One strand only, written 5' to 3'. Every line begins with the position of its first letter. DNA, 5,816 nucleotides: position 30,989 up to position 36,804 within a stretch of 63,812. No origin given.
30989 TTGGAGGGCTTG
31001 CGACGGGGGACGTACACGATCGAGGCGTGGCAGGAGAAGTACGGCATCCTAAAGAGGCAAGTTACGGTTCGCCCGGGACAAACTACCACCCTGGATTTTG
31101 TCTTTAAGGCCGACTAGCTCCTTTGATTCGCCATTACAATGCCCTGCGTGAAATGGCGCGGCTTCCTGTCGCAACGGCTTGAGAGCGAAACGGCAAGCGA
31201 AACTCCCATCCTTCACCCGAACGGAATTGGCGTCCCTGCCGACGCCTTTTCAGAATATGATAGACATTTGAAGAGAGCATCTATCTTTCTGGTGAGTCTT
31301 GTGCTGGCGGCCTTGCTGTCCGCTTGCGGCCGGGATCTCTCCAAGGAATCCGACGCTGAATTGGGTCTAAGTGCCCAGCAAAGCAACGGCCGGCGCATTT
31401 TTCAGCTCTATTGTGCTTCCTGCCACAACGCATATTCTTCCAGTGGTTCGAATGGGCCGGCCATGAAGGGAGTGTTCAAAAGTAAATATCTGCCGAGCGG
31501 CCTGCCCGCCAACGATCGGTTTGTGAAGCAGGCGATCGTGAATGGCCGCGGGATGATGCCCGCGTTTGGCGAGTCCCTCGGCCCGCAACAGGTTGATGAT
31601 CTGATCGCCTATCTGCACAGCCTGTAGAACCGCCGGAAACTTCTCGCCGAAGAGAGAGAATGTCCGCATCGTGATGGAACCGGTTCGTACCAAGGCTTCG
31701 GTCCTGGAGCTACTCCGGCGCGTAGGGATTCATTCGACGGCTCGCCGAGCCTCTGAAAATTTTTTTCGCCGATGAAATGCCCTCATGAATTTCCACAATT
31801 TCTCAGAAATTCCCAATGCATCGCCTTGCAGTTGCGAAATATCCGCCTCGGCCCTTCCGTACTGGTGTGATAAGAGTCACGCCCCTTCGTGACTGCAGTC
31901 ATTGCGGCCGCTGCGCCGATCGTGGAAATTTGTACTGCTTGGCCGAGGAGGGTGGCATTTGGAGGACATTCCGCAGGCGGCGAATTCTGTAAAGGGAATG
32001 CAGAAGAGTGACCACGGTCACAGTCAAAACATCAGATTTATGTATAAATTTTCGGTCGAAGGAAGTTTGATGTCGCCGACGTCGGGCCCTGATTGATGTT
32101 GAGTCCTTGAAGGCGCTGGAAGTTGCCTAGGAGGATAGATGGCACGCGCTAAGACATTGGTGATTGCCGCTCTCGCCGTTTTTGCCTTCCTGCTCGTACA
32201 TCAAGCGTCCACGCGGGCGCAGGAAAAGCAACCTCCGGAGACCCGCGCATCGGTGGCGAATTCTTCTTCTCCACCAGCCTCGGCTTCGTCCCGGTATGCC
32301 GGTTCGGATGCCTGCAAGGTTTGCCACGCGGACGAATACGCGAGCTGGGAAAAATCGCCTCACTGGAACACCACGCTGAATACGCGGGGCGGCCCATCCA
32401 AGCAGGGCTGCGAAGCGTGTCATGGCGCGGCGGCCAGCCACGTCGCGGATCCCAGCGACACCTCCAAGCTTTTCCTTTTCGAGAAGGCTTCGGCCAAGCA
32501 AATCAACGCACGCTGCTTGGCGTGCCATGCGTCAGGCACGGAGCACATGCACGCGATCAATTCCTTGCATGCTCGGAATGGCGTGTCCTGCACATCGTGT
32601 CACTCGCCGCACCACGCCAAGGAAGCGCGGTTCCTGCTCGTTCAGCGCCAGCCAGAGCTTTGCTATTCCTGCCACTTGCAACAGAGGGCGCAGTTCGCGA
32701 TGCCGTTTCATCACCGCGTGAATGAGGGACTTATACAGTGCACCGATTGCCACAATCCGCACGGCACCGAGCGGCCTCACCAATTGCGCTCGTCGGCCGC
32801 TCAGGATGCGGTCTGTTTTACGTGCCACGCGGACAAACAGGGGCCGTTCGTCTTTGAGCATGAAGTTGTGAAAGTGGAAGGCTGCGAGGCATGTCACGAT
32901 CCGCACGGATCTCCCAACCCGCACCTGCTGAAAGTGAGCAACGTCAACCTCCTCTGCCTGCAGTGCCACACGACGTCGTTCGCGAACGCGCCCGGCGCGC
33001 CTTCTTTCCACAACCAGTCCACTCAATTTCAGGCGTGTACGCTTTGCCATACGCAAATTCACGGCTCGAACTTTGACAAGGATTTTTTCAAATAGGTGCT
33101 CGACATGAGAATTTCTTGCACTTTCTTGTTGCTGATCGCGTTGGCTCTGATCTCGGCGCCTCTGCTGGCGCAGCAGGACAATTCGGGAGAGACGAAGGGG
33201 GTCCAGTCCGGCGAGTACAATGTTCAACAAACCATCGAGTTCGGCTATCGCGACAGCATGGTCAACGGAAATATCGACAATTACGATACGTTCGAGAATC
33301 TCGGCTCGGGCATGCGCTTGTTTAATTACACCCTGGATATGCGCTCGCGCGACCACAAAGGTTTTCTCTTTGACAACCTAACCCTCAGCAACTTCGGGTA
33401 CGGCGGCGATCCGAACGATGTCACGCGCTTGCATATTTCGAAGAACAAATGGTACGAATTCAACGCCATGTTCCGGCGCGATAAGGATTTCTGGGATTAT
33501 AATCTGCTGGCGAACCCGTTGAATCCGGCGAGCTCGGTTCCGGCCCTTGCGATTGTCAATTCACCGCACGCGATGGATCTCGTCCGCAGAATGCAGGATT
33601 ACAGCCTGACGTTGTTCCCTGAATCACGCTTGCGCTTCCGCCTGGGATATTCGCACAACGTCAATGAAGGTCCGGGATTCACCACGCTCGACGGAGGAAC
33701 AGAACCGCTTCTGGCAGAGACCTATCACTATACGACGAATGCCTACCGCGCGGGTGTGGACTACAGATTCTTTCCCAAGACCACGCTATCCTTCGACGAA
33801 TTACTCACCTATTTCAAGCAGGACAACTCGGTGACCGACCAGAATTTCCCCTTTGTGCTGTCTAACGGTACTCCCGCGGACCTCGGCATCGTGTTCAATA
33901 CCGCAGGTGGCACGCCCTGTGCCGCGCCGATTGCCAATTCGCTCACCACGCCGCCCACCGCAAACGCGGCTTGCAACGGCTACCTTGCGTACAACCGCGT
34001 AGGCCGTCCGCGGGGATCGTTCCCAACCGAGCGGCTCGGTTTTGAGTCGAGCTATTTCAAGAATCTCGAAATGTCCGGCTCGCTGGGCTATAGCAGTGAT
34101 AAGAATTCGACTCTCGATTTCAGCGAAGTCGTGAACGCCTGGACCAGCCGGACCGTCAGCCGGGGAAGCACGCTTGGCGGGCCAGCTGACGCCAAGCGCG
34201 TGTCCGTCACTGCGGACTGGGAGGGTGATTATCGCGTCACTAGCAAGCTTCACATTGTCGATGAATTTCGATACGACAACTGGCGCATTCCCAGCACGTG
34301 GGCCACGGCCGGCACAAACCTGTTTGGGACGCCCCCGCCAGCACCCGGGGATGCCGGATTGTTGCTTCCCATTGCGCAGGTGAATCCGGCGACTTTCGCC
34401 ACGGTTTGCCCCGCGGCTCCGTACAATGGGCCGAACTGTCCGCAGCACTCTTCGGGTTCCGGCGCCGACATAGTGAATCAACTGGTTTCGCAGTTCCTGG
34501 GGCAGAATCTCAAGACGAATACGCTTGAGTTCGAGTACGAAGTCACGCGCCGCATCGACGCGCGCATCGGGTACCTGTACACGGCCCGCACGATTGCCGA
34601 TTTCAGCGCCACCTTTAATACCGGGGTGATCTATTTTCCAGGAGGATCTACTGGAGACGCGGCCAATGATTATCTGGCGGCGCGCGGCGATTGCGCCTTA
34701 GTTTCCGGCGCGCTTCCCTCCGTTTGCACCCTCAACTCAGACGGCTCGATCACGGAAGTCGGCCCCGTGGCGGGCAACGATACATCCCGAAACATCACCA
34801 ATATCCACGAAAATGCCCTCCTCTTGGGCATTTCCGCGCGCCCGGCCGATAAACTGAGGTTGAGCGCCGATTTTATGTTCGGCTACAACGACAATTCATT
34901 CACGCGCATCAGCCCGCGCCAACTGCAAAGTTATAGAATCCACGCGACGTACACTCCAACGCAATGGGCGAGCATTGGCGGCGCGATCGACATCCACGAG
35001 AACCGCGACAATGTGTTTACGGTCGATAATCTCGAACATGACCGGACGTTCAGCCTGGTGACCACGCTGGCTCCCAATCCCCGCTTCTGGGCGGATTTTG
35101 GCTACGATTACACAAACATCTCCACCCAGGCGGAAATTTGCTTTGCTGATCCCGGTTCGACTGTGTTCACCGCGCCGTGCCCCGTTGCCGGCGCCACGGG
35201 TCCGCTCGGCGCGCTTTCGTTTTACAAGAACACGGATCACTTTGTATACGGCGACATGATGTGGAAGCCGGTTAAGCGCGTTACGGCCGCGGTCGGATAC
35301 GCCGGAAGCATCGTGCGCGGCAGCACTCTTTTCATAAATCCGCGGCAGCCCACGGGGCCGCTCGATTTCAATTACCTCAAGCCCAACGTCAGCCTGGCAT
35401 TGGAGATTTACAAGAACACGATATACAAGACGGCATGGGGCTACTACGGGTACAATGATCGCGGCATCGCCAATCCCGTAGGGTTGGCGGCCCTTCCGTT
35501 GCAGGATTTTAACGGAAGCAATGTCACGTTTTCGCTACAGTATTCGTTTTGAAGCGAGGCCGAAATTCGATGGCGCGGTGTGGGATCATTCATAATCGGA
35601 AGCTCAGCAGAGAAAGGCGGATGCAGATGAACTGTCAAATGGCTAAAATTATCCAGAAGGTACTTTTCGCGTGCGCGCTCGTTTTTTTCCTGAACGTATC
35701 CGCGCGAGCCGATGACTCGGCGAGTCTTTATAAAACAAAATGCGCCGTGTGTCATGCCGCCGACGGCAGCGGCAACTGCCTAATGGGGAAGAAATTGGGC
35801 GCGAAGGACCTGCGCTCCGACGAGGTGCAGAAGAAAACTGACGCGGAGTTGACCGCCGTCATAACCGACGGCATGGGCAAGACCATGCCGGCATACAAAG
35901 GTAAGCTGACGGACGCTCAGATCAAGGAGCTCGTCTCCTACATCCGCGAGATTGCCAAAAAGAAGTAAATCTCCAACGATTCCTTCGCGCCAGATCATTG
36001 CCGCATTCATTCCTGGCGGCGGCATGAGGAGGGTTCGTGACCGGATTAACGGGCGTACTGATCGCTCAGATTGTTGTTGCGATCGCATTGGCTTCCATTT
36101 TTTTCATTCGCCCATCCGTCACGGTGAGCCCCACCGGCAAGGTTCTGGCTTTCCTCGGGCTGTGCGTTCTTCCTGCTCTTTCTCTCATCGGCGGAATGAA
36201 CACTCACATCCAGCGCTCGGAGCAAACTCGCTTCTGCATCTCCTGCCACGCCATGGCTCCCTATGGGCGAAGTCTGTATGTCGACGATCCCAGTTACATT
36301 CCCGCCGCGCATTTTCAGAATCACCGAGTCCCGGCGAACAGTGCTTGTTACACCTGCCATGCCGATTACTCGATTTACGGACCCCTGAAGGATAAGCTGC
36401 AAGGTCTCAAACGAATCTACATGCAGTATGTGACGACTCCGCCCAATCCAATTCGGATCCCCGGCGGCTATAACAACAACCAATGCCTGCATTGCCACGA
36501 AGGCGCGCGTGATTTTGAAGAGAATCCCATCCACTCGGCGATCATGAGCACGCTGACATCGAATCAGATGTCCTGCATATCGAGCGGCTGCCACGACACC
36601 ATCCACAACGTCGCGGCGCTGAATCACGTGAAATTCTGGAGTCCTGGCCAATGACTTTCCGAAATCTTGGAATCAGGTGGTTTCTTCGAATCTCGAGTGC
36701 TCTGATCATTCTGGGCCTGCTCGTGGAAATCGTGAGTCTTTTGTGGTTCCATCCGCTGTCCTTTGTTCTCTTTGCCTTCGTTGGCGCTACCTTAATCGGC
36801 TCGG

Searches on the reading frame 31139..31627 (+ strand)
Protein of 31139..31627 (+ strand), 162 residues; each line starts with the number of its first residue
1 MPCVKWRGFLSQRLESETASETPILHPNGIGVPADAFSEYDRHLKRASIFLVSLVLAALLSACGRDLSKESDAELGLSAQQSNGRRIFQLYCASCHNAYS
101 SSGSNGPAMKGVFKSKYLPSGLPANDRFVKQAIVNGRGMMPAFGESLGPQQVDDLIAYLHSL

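Call 52: search_protein_families(library=pfam, proteins=[window:31139-31627:+], max_evalue=0.00001)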
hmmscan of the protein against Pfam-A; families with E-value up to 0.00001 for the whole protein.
window:31139-31627:+ (162 aa): 2 families
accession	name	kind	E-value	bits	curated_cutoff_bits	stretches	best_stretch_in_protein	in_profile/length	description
PF13442.11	Cytochrome_CBB3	-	1.7e-12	47.9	27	1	80-159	2-68/68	Cytochrome C oxidase, cbb3-type, subunit III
PF00034.26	Cytochrom_C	-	3e-08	35.3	21.3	1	83-162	3-89/90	Cytochrome c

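Call 104: search_protein_families(library=ncbifam, proteins=[window:31139-31627:+], max_evalue=0.01)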
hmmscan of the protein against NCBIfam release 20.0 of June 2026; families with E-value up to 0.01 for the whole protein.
window:31139-31627:+ (162 aa): 12 families
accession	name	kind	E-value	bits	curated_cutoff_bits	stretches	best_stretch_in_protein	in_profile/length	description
NF050122.1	bc1_QcrC_actin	exception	2.5e-10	40.1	200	1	63-161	119-210/253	cytochrome bc1 complex diheme cytochrome c subunit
NF045930.1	Cytc6PetJCyano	equivalog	5.6e-10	39.2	135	1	76-159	23-102/110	cytochrome c6 PetJ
NF045774.1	cytochro_C551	exception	2.9e-09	36.9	118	1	51-142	7-91/110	cytochrome c551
NF045773.1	cytochro_C550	exception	1e-07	31.9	125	1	48-159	11-116/118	cytochrome c550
TIGR04485.1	thiosulf_SoxX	equivalog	2e-06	28.4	61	1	92-162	5-78/78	sulfur oxidation c-type cytochrome SoxX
TIGR00782.1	ccoP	equivalog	5.9e-06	25.8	179.95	1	80-161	202-280/285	cytochrome-c oxidase, cbb3-type subunit III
NF052248.1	SorU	equivalog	8.3e-06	26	100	1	92-158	13-71/72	SorU family sulfite dehydrogenase c-type cytochrome subunit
NF011054.0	PRK14486.1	equivalog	3.6e-05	23.4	447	1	81-161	215-289/294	putative bifunctional cbb3-type cytochrome c oxidase subunit II/cytochrome c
TIGR02603.1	CxxCH_TIGR02603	domain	0.00023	21.2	68.15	0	81-114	3-36/134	putative heme-binding domain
TIGR04494.1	c550_PedF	equivalog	0.0048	16.8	122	1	84-161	54-129/133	cytochrome c-550 PedF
NF047847.2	SS_mature_LptM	equivalog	0.0084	16.2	27.7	0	47-65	5-22/31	LPS translocon maturation chaperone LptM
TIGR03045.1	PS_II_C550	equivalog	0.0088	15.7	177.75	0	54-98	22-68/159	photosystem II cytochrome c-550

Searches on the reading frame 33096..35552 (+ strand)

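Call 52: search_protein_families(library=pfam, proteins=[window:33096-35552:+], max_evalue=0.00001)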
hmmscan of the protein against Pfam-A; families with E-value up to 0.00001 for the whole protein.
window:33096-35552:+ (818 aa): 0 families

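Call 71: search_protein_families(library=pfam, proteins=[window:33096-35552:+], max_evalue=0.001)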
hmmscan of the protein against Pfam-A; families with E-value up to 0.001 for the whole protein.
window:33096-35552:+ (818 aa): 0 families

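Call 104: search_protein_families(library=ncbifam, proteins=[window:33096-35552:+], max_evalue=0.01)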
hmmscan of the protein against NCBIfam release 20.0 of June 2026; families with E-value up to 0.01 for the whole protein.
window:33096-35552:+ (818 aa): 1 family
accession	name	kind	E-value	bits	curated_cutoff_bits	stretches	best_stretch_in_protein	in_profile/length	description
NF041027.1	GSU2204_Se_pt_1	equivalog_domain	0.0011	17.8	350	0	607-683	497-575/580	GSU2204 family CXXCH-containing (seleno)protein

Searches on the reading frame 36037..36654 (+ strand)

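Call 71: search_protein_families(library=pfam, proteins=[window:36037-36654:+], max_evalue=0.001)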
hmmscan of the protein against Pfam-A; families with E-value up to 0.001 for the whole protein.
window:36037-36654:+ (205 aa): 1 family
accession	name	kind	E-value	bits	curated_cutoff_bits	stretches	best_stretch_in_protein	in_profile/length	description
PF03264.19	Cytochrom_NNT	-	1.8e-12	47.8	24.1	1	36-133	8-97/174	NapC/NirT cytochrome c family, N-terminal region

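Call 104: search_protein_families(library=ncbifam, proteins=[window:36037-36654:+], max_evalue=0.01)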
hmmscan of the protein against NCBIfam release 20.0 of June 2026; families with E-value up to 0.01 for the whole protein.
window:36037-36654:+ (205 aa): 6 families
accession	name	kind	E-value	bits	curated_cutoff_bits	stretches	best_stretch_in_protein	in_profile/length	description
TIGR02162.1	torC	equivalog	6e-10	38.9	478.2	1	22-132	6-105/387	pentaheme c-type cytochrome TorC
NF011606.0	PRK15032.1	equivalog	2.1e-08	33.7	455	1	35-134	16-107/390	pentaheme c-type cytochrome TorC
TIGR02161.1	napC_nirT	subfamily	8.4e-08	32.3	310.6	1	44-133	25-107/185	periplasmic nitrate (or nitrite) reductase c-type cytochrome, NapC/NirT family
NF007906.0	PRK10617.1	equivalog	2.6e-07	30.7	349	1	45-131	35-114/200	cytochrome c-type protein NapC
TIGR03153.1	cytochr_NrfH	equivalog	3.1e-07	30.5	134.2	1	41-189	5-136/138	cytochrome c nitrite reductase small subunit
TIGR03507.1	decahem_SO1788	subfamily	0.00062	18.3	209.3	1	65-160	244-308/672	OmcA/MtrC family decaheme c-type cytochrome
